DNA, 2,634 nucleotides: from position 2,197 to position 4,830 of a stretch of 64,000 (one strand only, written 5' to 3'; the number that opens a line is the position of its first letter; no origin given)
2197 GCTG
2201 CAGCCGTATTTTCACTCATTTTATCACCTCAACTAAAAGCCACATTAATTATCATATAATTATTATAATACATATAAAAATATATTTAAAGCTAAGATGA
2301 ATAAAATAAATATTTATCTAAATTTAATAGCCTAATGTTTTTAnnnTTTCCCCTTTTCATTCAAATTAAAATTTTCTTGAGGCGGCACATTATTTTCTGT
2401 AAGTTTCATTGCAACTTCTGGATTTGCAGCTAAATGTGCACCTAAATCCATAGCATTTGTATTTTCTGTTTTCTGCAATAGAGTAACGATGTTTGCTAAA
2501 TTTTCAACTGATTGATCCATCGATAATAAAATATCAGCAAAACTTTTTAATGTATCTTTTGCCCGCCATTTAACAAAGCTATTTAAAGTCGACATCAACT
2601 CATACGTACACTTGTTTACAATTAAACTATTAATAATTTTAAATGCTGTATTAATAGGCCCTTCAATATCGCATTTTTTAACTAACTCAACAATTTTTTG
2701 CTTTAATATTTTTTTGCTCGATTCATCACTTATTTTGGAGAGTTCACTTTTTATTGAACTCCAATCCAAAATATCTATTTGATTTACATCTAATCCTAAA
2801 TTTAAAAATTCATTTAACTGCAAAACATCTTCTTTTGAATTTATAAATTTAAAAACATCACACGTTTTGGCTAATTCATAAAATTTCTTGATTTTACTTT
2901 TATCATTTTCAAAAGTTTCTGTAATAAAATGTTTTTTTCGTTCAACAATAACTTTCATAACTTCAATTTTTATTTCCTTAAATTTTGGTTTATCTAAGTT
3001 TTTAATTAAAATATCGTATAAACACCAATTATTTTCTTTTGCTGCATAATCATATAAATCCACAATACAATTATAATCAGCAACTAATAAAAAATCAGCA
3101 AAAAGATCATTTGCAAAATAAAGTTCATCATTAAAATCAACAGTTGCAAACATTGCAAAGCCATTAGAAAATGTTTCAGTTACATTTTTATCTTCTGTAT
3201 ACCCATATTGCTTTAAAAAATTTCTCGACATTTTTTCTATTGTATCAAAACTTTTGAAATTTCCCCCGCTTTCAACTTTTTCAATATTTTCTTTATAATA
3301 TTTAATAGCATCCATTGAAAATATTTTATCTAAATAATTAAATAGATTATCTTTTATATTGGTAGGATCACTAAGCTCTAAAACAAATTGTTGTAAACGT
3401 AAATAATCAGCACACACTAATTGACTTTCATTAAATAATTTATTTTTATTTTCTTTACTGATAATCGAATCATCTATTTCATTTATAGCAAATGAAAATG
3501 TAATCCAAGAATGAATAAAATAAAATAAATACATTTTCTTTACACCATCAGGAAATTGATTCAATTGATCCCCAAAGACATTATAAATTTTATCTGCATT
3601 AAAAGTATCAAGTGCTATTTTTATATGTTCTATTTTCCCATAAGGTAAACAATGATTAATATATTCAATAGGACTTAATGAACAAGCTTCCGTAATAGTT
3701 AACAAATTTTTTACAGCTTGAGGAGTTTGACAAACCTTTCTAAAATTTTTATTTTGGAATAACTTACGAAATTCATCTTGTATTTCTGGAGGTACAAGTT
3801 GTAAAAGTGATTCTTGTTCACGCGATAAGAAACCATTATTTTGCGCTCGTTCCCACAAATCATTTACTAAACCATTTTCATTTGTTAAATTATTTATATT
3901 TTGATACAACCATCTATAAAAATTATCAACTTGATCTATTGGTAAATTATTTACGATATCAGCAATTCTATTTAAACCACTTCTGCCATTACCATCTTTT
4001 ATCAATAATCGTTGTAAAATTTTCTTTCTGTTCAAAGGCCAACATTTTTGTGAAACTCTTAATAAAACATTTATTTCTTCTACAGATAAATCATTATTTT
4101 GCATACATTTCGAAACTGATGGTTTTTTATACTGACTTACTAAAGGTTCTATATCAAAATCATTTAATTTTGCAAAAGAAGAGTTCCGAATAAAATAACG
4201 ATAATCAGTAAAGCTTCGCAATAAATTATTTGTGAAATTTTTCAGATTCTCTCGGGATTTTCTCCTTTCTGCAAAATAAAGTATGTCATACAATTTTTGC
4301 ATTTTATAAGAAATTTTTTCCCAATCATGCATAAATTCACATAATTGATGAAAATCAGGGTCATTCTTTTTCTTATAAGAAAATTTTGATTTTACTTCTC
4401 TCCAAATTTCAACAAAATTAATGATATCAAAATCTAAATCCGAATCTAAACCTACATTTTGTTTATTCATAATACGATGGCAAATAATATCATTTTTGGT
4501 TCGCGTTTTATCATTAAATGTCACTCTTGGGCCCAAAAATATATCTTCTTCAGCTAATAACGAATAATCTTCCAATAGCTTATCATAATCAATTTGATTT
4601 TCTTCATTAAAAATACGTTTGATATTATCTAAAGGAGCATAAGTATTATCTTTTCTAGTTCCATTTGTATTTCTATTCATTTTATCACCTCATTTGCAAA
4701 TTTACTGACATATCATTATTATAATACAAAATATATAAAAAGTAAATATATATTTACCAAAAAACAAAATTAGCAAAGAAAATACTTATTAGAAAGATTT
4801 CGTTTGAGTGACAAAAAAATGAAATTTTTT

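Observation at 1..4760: Tandem paralogs of a ~750-780 aa cytoplasmic orphan protein with a conserved Cys-containing core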

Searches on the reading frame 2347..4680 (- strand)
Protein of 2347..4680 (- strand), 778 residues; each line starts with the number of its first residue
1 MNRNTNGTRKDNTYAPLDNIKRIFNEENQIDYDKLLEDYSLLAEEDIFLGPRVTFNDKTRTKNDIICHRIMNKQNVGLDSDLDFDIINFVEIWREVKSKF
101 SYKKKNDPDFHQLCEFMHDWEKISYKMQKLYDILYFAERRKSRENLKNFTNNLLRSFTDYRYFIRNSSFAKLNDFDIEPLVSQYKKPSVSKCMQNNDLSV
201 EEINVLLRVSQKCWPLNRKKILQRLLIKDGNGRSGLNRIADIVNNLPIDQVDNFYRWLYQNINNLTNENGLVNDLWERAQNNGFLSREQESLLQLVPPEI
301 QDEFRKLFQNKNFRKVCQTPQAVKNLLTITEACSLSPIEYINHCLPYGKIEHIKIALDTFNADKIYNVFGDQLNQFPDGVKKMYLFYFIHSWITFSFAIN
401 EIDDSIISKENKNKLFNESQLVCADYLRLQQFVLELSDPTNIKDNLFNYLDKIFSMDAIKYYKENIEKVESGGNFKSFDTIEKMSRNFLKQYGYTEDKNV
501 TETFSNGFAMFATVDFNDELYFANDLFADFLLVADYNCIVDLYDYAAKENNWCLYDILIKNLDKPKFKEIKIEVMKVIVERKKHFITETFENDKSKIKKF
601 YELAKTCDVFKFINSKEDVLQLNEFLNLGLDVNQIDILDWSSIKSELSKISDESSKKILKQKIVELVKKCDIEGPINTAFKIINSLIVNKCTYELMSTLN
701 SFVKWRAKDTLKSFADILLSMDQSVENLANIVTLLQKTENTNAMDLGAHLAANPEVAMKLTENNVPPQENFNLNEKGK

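Call 7: search_protein_families(library=pfam, proteins=[window:2347-4680:-], max_evalue=1)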
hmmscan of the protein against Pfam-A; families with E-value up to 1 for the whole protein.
window:2347-4680:- (778 aa): 1 family
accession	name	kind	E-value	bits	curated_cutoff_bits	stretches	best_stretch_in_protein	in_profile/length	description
PF25521.1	HTH_TANC1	-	0.14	12.4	27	1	676-753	48-125/154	TANC1-like, winged helix-turn-helix domain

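Call 9: find_homologous_proteins(query=window:2347-4680:-)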
Query window:2347-4680:- (778 aa): 8 proteins with E <= 0.001 among 7800 candidates.
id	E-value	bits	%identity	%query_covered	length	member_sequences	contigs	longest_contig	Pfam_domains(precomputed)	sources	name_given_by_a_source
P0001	0.0e+0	1746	100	100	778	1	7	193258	-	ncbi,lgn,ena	-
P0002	4.7e-159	549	55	76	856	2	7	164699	-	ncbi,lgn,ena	-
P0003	3.6e-150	520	52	76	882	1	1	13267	-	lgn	-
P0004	1.4e-106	376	43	66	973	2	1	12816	-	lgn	-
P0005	4.4e-93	331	40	70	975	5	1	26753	-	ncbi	-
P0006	5.1e-74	268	40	61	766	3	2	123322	-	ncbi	-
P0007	5.4e-74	268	35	82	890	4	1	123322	-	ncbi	-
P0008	2.1e-49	187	33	74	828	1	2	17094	-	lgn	-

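Call 10: search_solved_structures(query=window:2347-4680:-, max_evalue=10)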
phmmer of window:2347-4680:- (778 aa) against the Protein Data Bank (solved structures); distinct sequences matched with E-value up to 10: 0.

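Call 11: search_protein_families(library=ncbifam, proteins=[window:2347-4680:-], max_evalue=1)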
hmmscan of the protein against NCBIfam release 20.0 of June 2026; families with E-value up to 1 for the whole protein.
window:2347-4680:- (778 aa): 1 family
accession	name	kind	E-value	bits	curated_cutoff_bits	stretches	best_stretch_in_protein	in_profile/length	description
NF047935.1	antiphage_GapS6a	subfamily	0.086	13.1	90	1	682-768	3-85/104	GapS6a family protein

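Call 13: find_encoding_contigs(protein=P0001, flank=10000, max_places=4)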
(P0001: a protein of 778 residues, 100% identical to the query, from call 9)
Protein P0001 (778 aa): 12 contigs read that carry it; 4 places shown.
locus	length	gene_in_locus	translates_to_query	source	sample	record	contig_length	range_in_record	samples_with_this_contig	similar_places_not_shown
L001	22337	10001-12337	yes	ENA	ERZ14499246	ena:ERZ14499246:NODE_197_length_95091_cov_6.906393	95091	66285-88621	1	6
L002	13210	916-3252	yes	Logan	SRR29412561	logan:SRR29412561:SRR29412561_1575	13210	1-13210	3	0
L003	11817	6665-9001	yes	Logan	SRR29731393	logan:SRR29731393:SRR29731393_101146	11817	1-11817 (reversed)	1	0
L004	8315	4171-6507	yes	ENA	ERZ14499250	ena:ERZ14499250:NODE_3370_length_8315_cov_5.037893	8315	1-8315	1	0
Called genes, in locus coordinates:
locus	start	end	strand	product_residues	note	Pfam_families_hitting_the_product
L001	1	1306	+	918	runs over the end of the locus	PF00675:Peptidase_M16 (faint), PF05193:Peptidase_M16_C (faint), PF08367:M16C_assoc, PF22516:PreP_C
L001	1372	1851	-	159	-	-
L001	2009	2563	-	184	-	-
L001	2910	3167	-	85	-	-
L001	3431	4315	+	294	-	-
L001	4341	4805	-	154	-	-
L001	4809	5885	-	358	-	PF01264:Chorismate_synt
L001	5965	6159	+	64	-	PF08984:DUF1858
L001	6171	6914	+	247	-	PF00121:TIM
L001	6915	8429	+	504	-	PF01676:Metalloenzyme, PF06415:iPGM_N, PF01663:Phosphodiest (weak)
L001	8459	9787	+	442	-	PF03952:Enolase_N, PF00113:Enolase_C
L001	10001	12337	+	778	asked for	-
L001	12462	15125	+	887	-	-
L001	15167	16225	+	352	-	PF01515:PTA_PTB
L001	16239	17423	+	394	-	PF00871:Acetate_kinase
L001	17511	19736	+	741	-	-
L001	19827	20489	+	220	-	PF04542:Sigma70_r2, PF04545:Sigma70_r4, PF01381:HTH_3 (weak)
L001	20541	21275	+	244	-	PF00483:NTP_transferase, PF12804:NTP_transf_3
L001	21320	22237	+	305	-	-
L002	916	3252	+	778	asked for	-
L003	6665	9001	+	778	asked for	-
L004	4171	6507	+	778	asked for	-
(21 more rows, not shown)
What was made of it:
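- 2344..4680 (-): Gene A: 778-aa acidic, all-helical orphan protein (identical to P0001). The identical protein occurs on 12 contigs from independent assemblies (calls 9, 13).
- On Diversity-generating retroelement targets / invertible-promoter phase variation: The same allele is identical across 12 contigs, so it is stable within a strain (call 13).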

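Call 15: list_cluster_members(proteins=[P0001, P0002, P0005, P0006, P0007])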
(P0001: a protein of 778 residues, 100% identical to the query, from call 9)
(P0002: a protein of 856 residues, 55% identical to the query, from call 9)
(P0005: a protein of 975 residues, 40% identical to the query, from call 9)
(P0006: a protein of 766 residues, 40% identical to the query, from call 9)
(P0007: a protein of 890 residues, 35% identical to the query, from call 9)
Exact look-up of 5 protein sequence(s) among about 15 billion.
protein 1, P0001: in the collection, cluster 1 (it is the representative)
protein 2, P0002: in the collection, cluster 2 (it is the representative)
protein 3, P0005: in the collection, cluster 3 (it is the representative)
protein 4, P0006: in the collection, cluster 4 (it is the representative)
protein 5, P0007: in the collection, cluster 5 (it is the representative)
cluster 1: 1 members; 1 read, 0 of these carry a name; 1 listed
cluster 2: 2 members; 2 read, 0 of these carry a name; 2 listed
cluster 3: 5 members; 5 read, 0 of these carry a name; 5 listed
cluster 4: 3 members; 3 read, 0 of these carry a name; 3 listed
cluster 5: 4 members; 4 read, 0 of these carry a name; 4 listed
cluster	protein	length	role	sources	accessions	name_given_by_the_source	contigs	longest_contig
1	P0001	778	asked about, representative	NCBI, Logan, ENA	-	-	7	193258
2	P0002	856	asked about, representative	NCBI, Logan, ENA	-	-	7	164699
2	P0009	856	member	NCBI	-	-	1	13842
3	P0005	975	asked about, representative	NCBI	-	-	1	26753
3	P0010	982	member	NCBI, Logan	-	-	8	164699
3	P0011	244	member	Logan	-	-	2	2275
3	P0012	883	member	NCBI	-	-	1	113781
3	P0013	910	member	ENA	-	-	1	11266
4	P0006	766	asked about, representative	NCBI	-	-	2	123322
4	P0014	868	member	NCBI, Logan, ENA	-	-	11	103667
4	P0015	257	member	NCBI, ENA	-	-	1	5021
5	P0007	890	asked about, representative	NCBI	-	-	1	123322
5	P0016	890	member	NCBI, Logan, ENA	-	-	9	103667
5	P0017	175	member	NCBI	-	-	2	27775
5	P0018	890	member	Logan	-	-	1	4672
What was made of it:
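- Identical alleles recur in independent assemblies (calls 9, 13, 15). Identical alleles were recovered 7-12 times by different assemblers and from different samples (calls 9, 13, 15).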

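Call 18: find_related_loci(query=A1, collection=genome_contigs, flank=10000)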
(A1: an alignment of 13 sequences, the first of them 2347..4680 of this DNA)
Query A1 (778 aa) in genome_contigs; peptide patterns used: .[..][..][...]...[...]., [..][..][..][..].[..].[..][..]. (x = any residue, [..] = any of these).
113 stretches matched a pattern; 1 encode a relative of the query (tblastn E <= 1e-3); 1 distinct loci.
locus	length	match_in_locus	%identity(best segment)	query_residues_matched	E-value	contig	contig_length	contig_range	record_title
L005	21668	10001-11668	55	191-778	1e-170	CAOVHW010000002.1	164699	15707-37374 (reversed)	MAG TPA_asm: uncultured Eubacteriales bacterium isolate MGBC163006 genome assembly, contig: MGBC163006.2, whole genome s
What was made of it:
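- Tried and rejected: Organism identity: it could not be refined beyond 'uncultured Eubacteriales bacterium' from the mouse gut catalogue (call 18).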

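Call 25: find_encoding_contigs(protein=P0007, flank=10000, max_places=3)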
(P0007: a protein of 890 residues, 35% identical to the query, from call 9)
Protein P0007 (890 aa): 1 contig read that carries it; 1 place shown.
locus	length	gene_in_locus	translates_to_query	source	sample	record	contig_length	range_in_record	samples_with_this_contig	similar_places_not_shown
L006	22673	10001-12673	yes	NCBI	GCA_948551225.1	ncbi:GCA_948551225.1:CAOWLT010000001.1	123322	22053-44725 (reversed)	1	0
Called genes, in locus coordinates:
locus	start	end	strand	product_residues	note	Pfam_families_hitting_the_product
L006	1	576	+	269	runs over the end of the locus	PF02152:FolB, PF01288:HPPK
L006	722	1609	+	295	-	-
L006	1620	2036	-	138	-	-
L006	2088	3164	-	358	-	PF01264:Chorismate_synt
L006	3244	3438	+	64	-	PF08984:DUF1858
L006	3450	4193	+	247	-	PF00121:TIM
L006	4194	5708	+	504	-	PF01676:Metalloenzyme, PF06415:iPGM_N, PF01663:Phosphodiest (weak)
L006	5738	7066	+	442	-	PF03952:Enolase_N, PF00113:Enolase_C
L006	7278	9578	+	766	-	-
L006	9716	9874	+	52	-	-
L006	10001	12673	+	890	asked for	-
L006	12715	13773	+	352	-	PF01515:PTA_PTB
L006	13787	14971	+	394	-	PF00871:Acetate_kinase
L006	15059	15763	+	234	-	-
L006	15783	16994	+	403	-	-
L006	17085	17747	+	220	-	PF04542:Sigma70_r2, PF04545:Sigma70_r4, PF01381:HTH_3 (weak)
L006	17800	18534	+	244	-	PF00483:NTP_transferase, PF12804:NTP_transf_3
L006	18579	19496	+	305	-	-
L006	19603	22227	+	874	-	PF13475:DUF4116, PF00149:Metallophos (weak)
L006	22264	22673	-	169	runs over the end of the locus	PF02870:Methyltransf_1N, PF01035:DNA_binding_1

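Call 32: predict_structure(alignment_id=A2)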
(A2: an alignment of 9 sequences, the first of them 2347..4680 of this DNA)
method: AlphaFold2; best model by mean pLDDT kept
length: 778 residues; sequences in the alignment: 9
mean_pLDDT: 66.6   pTM: 0.60
mean pLDDT of the five models: 66.6, 64.3, 64.0, 63.2, 62.3
residues with pLDDT >= 90: 213; 70-90: 222; 50-70: 92; < 50: 251
segments of 3 or more residues with pLDDT < 50: 1-189, 472-475, 670-710, 768-778
pLDDT, mean of each block of 10 residues (from residue 1): 26 28 27 29 22 26 28 26 30 35 34 34 28 28 33 31 29 34 42 62 76 63 80 86 91 89 84 90 93 96 94 95 96 95 92 96 94 90 93 93 90 92 87 82 73 90 75 59 87 69 72 79 83 94 88 86 91 92 92 91 83 86 73 72 66 56 55 42 48 48 42 58 66 70 71 78 56 29
secondary structure, 60 per line:
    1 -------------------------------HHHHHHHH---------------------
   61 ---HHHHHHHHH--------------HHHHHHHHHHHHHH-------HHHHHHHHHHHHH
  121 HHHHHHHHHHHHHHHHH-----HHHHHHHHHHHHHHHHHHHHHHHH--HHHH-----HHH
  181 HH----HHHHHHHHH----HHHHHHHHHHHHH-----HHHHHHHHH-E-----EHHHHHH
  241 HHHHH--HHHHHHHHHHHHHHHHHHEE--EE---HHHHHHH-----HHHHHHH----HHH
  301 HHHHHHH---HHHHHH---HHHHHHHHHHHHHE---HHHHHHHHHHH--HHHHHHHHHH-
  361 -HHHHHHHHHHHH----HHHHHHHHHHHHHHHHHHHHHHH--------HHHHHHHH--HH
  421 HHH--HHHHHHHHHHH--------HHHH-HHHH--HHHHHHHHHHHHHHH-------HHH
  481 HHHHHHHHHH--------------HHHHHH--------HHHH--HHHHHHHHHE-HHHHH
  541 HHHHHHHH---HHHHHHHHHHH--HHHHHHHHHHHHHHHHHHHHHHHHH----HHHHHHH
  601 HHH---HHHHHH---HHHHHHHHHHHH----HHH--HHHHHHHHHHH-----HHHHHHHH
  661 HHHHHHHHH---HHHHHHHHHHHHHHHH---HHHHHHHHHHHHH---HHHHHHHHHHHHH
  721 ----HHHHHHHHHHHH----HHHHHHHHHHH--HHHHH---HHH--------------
elements in order (helices of 4 or more, strands of 3 or more residues): H32-39 H64-72 H87-100 H108-137 H143-166 H169-172 H178-182 H187-195 H200-212 H218-226 H235-245 H248-265 H275-281 H287-293 H298-307 H311-316 H320-332 H337-347 H350-359 H362-373 H378-400 H409-416 H419-423 H426-436 H445-448 H450-453 H456-470 H478-490 H505-510 H519-522 H525-533 H536-548 H552-562 H565-589 H594-603 H607-612 H616-627 H637-647 H653-669 H673-688 H692-704 H708-720 H725-736 H741-751 H754-758
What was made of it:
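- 2344..4680 (-): AF2 gives pLDDT about 90 for residues 200-640, all alpha (call 32).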

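Call 36: fold_search(model_id=the predicted structure, library=pdb)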
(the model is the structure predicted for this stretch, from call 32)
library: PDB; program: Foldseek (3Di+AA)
matches with E <= 10: 40; with E <= 0.001: 0
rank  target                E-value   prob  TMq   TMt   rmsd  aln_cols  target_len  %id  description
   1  9g3z_H                1.8e-01  0.10  0.08  0.08  31.3       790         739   10  Structure of the Open gamma-Tubulin Ring Complex from Pig Brain (released 2024-10-02)
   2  9ld0_A                7.6e-01  0.13  0.13  0.12  24.6       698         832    8  Inactivate TOD6 with CC DNA substrate (released 2025-11-19)
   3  9qvm_N                1.1e+00  0.04  0.08  0.09  28.7       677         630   12  Cryo-EM reconstruction of the NEDD1 anchor protein and CDK5RAP2 bound to the gamma-tubulin ring complex (released 2025-05-21)
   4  9g3z_B                1.8e+00  0.03  0.07  0.08  30.4       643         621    9  Structure of the Open gamma-Tubulin Ring Complex from Pig Brain (released 2024-10-02)
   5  4elj                  2.0e+00  0.07  0.11  0.13  21.9       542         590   10  Crystal structure of the inactive retinoblastoma protein phosphorylated at T373 (released 2012-05-23)
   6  9g3y_N                2.4e+00  0.02  0.08  0.08  35.3       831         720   11  Structure of the Native CMG-decorated gamma-Tubulin Ring Complex from Pig Brain (released 2024-10-02)
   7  8e9i_M                2.5e+00  0.03  0.07  0.09  24.6       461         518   10  Mycobacterial respiratory complex I, semi-inserted quinone (released 2022-10-12)
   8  9b9g_A                3.5e+00  0.03  0.11  0.08  24.2       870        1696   11  Structure of the PI4KA complex bound to Calcineurin (released 2024-09-11)
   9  9qvm_D                3.6e+00  0.02  0.08  0.09  30.9       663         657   10  Cryo-EM reconstruction of the NEDD1 anchor protein and CDK5RAP2 bound to the gamma-tubulin ring complex (released 2025-05-21)
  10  9uwh_A4               4.2e+00  0.04  0.12  0.15  26.9       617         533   12  human mitoribosome trapped by retapamulin (released 2025-10-29)
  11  8brh_A                4.4e+00  0.05  0.14  0.16  24.9       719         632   12  Co-crystal structure of She4 with Myo4 peptide (released 2024-06-05)
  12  8glt_0                4.4e+00  0.04  0.09  0.15  22.7       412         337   11  Backbone model of de novo-designed chlorophyll-binding nanocage O32-15 (released 2024-03-27)
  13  8i0p_1                4.4e+00  0.03  0.11  0.09  26.1       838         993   12  The cryo-EM structure of human pre-Bact complex (released 2024-07-31)
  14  5fu6_A                4.8e+00  0.02  0.08  0.11  22.3       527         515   10  NOT module of the human CCR4-NOT complex (Crystallization mutant) (released 2016-03-23)
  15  6rz8                  5.0e+00  0.02  0.07  0.12  30.7       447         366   11  Crystal structure of the human cysteinyl leukotriene receptor 2 in complex with ONO-2080365 (released 2019-12-11)
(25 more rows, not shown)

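Call 39: search_protein_representatives(alignment_id=A2)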
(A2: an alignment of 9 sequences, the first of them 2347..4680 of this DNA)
Query: 9 sequences, 858 profile positions. Proteins with E-value up to 0.001 (for the whole library): 12; up to 1e-10: 10; up to 1e-30: 8. The best 12 are listed.
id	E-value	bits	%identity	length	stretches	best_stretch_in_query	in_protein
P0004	0.0e+00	1203.8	-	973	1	1-858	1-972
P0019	0.0e+00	1096.3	-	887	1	1-858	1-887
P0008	0.0e+00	1058.2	-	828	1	23-857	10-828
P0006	1.2e-290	983.3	-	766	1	3-749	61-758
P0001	6.6e-285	964.3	-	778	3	267-858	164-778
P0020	4.8e-88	313.0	-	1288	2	22-853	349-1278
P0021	6.4e-62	226.6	-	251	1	4-191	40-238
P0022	1.0e-61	225.9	-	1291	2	284-852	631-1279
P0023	3.2e-19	85.3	-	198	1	4-146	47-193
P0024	4.7e-14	68.2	-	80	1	1-88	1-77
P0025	1.8e-07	46.4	-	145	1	421-555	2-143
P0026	5.9e-05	38.1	-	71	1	823-857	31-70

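Call 41: fold_search(model_id=the predicted structure, library=viral)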
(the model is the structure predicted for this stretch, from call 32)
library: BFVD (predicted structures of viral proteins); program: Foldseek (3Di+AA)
matches with E <= 10: 82; with E <= 0.001: 0
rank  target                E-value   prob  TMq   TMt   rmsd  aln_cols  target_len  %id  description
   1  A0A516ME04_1          2.3e-01  0.15  0.10  0.08  39.4       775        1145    9  (no name in the UniProt tables at hand)
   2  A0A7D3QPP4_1          2.6e-01  0.08  0.06  0.05  40.9       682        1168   10  (no name in the UniProt tables at hand)
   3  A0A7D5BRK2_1          3.9e-01  0.12  0.08  0.07  30.4       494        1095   14  Non-structural polyprotein [PNG bee virus 1]
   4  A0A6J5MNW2            4.1e-01  0.04  0.07  0.07  42.4       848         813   13  Uncharacterized protein [uncultured Caudovirales phage]
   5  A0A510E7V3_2          5.0e-01  0.07  0.08  0.05  37.3       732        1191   14  (no name in the UniProt tables at hand)
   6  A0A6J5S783            5.9e-01  0.08  0.06  0.09  32.4       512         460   13  Uncharacterized protein [uncultured Caudovirales phage]
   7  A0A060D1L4            6.4e-01  0.06  0.08  0.07  43.7       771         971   12  Putative tail tape measure protein [Salmonella phage 9NA]
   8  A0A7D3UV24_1          6.9e-01  0.07  0.06  0.05  31.6       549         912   12  (no name in the UniProt tables at hand)
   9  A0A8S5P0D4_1          6.9e-01  0.05  0.08  0.08  39.2       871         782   11  Minor tail protein [Siphoviridae sp. ctTBR23]
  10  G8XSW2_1              6.9e-01  0.05  0.08  0.07  40.0       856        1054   11  Large tegument protein [Saimiriine betaherpesvirus 4]
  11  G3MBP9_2              7.2e-01  0.15  0.12  0.08  33.5       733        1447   11  Gp183 [Bacillus phage G]
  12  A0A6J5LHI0            7.5e-01  0.08  0.11  0.11  36.1       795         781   11  Large polyvalent protein associated domain-containing protein [uncultured Caudovirales phage]
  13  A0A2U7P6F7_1          9.1e-01  0.08  0.10  0.08  31.8       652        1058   12  (no name in the UniProt tables at hand)
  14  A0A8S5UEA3            9.5e-01  0.06  0.08  0.07  34.6       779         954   10  Minor tail protein [Siphoviridae sp. ctJLm32]
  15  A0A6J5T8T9            9.9e-01  0.07  0.07  0.07  45.5       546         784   12  Uncharacterized protein [uncultured Caudovirales phage]
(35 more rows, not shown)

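Call 42: find_encoding_contigs(protein=P0020, flank=10000, max_places=3)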
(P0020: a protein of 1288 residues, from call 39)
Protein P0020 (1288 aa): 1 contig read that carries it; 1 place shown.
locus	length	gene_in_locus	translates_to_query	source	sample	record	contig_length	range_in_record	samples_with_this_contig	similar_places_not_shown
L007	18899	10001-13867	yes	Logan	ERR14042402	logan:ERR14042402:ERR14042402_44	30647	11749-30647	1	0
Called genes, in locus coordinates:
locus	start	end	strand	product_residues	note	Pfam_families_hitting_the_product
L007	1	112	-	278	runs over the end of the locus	PF01678:DAP_epimerase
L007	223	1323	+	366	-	PF09546:Spore_III_AE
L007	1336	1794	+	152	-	PF09581:Spore_III_AF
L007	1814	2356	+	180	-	-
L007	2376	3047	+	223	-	PF12685:SpoIIIAH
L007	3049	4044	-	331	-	PF00793:DAHP_synth_1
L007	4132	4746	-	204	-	PF04263:TPK_catalytic, PF04265:TPK_B1_binding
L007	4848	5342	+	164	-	PF10502:Peptidase_S26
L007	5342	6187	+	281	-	PF02588:YitT_membrane, PF19700:DUF6198 (weak), PF10035:DUF2179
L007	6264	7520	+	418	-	PF21760:SecD_1st, PF22599:SecDF_P1_head, PF02355:SecD_SecF_C, PF00873:ACR_tran, PF03176:MMPL (weak)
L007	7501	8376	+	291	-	PF02355:SecD_SecF_C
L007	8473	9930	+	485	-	PF00005:ABC_tran, PF02463:SMC_N (faint), PF13304:AAA_21 (faint), PF00005:ABC_tran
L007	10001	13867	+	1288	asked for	-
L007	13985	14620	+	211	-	PF04542:Sigma70_r2, PF04545:Sigma70_r4, PF01381:HTH_3 (weak)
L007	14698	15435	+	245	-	PF00483:NTP_transferase, PF12804:NTP_transf_3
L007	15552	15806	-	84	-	-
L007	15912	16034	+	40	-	-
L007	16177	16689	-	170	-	PF02245:Pur_DNA_glyco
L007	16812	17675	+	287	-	PF03419:Peptidase_U4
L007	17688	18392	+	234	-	PF04542:Sigma70_r2, PF04545:Sigma70_r4, PF01381:HTH_3 (weak)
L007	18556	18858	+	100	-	-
